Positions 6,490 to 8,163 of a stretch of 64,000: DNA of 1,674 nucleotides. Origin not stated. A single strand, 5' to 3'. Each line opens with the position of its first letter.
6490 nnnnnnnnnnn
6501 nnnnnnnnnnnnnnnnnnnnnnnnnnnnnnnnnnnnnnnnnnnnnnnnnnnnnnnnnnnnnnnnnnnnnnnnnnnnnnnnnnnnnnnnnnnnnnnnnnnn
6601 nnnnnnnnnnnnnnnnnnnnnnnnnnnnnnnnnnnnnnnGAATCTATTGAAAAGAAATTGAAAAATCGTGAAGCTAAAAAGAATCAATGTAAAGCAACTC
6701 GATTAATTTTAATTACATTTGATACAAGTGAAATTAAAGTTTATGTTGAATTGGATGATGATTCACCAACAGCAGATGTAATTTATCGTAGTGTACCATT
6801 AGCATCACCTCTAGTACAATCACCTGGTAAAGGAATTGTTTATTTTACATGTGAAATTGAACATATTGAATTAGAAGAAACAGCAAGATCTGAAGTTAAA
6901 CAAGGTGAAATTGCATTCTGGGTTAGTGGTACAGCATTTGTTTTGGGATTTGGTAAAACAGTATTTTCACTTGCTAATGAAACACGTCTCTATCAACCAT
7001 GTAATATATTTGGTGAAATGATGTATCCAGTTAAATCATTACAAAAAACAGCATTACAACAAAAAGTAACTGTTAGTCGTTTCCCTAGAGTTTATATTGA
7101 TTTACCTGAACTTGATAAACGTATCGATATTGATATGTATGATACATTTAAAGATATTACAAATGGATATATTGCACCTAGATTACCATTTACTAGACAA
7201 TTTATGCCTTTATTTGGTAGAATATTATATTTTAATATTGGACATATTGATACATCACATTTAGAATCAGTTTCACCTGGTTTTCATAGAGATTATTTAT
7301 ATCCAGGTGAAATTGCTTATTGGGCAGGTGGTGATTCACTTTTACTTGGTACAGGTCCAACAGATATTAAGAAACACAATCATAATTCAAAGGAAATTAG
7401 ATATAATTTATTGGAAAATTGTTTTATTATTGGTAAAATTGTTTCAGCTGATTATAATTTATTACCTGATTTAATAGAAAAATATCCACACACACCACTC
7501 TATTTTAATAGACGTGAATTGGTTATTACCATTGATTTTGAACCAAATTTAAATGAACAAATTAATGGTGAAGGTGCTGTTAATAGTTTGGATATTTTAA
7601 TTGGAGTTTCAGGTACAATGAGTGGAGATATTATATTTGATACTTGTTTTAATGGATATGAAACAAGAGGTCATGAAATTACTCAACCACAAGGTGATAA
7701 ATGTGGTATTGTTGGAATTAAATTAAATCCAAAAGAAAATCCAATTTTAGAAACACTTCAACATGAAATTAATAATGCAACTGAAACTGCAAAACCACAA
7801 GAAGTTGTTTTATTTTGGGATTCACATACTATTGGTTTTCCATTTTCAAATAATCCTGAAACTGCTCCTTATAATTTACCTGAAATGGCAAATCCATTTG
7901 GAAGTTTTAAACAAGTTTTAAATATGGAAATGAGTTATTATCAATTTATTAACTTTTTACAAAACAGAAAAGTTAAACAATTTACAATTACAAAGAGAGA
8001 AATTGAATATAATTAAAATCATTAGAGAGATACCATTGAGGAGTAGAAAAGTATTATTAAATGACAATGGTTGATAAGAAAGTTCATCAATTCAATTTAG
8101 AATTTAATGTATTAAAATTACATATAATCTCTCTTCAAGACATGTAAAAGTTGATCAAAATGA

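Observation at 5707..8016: TAF2 reading frame continues after a 1-nt shift into two tandem cyclophilin-like domains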

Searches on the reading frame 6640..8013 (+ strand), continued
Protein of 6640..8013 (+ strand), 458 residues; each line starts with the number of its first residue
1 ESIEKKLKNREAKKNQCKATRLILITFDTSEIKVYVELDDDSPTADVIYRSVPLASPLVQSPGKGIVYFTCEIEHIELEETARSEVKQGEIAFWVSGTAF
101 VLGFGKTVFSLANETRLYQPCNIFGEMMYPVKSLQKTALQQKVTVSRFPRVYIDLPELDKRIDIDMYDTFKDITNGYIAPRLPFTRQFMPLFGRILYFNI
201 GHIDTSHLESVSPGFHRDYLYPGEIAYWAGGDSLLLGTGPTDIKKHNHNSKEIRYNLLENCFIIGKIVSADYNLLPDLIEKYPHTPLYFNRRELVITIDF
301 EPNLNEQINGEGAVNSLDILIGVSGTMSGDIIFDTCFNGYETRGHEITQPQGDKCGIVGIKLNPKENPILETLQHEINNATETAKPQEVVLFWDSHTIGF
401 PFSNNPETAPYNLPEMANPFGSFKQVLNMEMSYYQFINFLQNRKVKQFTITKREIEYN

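Call 54: list_cluster_members(proteins=[P0015, P0018, P0020, P0021, P0022, P0024, P0025, P0026, P0027, P0028])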
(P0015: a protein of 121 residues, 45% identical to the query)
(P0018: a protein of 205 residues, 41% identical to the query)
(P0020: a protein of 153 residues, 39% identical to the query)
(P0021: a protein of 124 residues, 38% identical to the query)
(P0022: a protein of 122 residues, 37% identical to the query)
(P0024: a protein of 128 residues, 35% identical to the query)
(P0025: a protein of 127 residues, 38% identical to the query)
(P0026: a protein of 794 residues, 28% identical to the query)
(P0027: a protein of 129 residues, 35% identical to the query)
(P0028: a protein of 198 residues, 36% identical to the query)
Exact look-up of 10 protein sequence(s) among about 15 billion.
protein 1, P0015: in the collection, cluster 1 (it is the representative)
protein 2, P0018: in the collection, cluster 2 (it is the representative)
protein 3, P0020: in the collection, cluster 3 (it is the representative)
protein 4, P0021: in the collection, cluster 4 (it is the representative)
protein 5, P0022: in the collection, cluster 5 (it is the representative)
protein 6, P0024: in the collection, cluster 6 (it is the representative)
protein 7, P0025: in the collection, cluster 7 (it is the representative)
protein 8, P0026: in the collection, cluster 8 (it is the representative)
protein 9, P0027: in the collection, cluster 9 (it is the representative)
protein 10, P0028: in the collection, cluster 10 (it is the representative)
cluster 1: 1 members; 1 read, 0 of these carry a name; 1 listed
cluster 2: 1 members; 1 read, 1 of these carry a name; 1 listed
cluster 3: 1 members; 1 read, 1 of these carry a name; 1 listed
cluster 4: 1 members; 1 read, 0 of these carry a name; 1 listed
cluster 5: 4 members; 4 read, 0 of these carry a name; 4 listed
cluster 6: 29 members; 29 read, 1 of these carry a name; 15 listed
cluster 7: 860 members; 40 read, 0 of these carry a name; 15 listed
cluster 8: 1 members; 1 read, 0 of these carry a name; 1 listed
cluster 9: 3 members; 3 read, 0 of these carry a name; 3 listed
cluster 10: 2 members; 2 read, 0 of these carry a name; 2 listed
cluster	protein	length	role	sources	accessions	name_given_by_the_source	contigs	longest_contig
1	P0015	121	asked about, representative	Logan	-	-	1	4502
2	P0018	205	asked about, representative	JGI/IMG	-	hypothetical protein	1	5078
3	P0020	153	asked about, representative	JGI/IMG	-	uncharacterized protein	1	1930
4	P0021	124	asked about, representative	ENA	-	-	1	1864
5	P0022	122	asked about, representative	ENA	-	-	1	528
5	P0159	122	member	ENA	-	-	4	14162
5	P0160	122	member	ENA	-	-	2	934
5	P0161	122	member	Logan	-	-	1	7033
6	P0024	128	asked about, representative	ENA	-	-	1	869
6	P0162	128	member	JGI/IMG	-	hypothetical protein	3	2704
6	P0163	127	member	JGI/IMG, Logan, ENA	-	-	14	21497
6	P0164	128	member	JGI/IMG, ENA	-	-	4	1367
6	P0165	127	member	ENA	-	-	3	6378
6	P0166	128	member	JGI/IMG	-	-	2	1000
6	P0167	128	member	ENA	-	-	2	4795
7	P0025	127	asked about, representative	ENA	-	-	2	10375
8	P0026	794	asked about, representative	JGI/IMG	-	-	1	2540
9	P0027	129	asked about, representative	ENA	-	-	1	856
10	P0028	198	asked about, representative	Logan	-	-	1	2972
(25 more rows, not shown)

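Call 65: search_protein_families(library=pfam, proteins=[P0017, P0019, P0026, P0074, P0109, P0136, P0018, P0041], max_evalue=0.001)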
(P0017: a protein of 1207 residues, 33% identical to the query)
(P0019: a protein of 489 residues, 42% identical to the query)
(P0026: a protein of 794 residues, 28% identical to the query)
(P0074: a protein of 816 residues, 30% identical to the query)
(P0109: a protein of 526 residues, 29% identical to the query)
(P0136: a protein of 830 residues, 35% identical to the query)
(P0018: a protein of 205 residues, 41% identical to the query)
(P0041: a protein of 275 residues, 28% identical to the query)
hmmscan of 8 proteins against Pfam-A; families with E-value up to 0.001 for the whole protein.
P0017 (1207 aa): 3 families
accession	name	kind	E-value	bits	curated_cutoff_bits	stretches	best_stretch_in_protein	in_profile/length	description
PF25577.1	TPR_TAF2_C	-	6e-50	170.5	27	1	121-396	2-290/363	TAF2-like, TPR repeats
PF25316.1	TAF2_3rd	-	2.3e-28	99.5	27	1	7-118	2-119/120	TAF2 Ig-like domain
PF04126.18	Cyclophil_like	-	6.5e-11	42.6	27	1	773-881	3-102/120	Cyclophilin-like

P0019 (489 aa): 3 families
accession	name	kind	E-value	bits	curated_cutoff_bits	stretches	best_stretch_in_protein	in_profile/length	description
PF04126.18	Cyclophil_like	-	2.3e-15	57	27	1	378-476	5-99/120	Cyclophilin-like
PF18050.6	Cyclophil_like2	-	3.3e-07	30.8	22.7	1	385-458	6-79/115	Cyclophilin-like family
PF25577.1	TPR_TAF2_C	-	7.6e-05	22.1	27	1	162-227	293-357/363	TAF2-like, TPR repeats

P0026 (794 aa): 2 families
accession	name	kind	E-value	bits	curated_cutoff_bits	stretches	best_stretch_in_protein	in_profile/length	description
PF04126.18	Cyclophil_like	-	6.8e-05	23.2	27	0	369-480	12-114/120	Cyclophilin-like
PF25577.1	TPR_TAF2_C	-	0.00062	19.1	27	1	24-70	299-347/363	TAF2-like, TPR repeats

P0074 (816 aa): 3 families
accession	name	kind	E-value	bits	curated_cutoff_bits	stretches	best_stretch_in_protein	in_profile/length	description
PF01388.27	ARID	-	2.6e-13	50.6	24.1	1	135-230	3-89/89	ARID/BRIGHT DNA binding domain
PF04126.18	Cyclophil_like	-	5.4e-12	46.1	27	1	307-408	11-105/120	Cyclophilin-like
PF18050.6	Cyclophil_like2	-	0.00073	20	22.7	0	308-382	8-77/115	Cyclophilin-like family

P0109 (526 aa): 5 families
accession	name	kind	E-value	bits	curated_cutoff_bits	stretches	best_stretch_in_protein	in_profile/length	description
PF04126.18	Cyclophil_like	-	4.3e-36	123.8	27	1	4-122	2-120/120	Cyclophilin-like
PF00059.27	Lectin_C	-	3.3e-13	50.7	22.6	1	413-520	3-103/107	Lectin C-type domain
PF18050.6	Cyclophil_like2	-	5.3e-06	26.9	22.7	1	7-85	1-81/115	Cyclophilin-like family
PF11932.13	DUF3450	-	0.00014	21.7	32.6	1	273-388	4-105/241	Protein of unknown function (DUF3450)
PF05557.18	MAD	-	0.00057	18.8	30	1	301-390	65-153/661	Mitotic checkpoint protein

P0136 (830 aa): 2 families
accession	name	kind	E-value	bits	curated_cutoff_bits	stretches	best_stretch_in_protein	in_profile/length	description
PF01388.27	ARID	-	1.8e-16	60.7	24.1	1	25-121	2-89/89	ARID/BRIGHT DNA binding domain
PF04126.18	Cyclophil_like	-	4.2e-10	39.9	27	1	256-352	12-100/120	Cyclophilin-like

P0018 (205 aa): 2 families
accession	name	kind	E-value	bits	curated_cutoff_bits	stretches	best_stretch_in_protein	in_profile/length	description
PF04126.18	Cyclophil_like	-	1.9e-33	115.3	27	1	84-201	2-119/120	Cyclophilin-like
PF18050.6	Cyclophil_like2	-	2.7e-06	27.8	22.7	1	93-165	7-81/115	Cyclophilin-like family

P0041 (275 aa): 1 family
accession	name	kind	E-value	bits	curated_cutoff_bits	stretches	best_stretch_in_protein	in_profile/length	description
PF04126.18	Cyclophil_like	-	6.6e-17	61.9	27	2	153-259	3-110/120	Cyclophilin-like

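Call 66: list_cluster_members(proteins=[P0074, P0136, P0109, P0041, P0081, P0096, P0105, P0120, P0143, P0133])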
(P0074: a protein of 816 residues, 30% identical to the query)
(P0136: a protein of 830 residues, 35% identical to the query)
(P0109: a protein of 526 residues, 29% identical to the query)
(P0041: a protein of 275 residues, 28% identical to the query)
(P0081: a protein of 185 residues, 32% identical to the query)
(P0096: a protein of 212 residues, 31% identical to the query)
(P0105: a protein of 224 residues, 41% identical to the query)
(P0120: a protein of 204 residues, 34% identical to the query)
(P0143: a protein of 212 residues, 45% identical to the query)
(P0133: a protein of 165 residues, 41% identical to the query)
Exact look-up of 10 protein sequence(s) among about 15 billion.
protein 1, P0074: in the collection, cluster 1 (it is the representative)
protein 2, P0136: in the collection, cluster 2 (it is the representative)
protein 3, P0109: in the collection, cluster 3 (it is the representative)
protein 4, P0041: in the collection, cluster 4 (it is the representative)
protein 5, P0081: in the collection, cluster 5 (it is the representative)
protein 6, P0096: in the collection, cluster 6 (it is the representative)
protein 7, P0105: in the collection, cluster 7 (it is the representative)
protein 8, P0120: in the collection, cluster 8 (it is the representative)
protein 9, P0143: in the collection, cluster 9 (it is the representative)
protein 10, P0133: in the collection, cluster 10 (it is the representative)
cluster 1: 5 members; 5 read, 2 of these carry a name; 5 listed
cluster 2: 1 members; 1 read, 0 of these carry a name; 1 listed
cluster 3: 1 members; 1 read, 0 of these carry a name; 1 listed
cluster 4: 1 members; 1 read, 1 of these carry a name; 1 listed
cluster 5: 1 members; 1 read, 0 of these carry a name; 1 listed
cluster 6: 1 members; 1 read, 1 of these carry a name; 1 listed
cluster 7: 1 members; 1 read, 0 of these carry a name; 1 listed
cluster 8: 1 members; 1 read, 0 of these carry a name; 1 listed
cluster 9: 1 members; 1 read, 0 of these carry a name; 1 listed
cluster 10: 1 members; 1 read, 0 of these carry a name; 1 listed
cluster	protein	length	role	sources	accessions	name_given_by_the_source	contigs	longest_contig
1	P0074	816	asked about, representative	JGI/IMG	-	hypothetical protein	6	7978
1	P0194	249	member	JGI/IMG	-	hypothetical protein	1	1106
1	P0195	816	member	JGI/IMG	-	-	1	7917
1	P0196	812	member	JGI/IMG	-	-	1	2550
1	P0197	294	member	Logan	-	-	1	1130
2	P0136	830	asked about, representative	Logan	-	-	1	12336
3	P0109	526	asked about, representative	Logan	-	-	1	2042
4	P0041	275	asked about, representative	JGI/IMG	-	hypothetical protein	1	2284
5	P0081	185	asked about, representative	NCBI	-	-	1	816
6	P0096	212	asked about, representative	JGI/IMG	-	hypothetical protein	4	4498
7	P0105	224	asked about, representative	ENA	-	-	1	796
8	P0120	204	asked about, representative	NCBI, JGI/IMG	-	-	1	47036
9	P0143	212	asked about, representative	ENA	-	-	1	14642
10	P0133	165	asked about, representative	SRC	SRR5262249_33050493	-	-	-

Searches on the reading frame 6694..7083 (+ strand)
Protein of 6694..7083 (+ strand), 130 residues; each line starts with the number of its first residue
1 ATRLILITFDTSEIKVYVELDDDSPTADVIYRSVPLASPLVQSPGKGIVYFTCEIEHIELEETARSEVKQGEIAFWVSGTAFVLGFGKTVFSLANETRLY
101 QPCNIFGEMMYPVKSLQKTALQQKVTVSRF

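Call 36: search_protein_families(library=pfam, proteins=[window:6694-7083:+], max_evalue=10)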
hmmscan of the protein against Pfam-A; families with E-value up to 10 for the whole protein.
seq(130 aa): 2 families
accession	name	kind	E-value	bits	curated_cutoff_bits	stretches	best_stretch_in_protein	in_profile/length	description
PF04126.18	Cyclophil_like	-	3.2e-19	69.4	27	1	7-127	5-119/120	Cyclophilin-like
PF18050.6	Cyclophil_like2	-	0.11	13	22.7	1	14-88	6-78/115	Cyclophilin-like family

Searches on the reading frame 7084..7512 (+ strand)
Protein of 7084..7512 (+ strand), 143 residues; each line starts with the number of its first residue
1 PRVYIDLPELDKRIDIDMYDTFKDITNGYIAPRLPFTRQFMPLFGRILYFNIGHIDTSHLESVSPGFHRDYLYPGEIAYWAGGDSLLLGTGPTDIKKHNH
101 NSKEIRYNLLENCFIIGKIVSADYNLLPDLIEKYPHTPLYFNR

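Call 36: search_protein_families(library=pfam, proteins=[window:7084-7512:+], max_evalue=10)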
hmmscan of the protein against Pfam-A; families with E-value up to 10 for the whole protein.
seq(143 aa): 1 family
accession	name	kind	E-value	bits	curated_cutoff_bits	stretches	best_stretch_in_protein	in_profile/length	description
PF04126.18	Cyclophil_like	-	0.00087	19.6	27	1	11-121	9-103/120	Cyclophilin-like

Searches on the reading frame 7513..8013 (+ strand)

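Call 36: search_protein_families(library=pfam, proteins=[window:7513-8013:+], max_evalue=10)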
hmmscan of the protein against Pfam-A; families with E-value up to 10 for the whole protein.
seq(167 aa): 1 family
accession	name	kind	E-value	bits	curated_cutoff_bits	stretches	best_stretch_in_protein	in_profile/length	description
PF06480.20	FtsH_ext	-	0.065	13.9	25.5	1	138-165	27-54/103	FtsH Extracellular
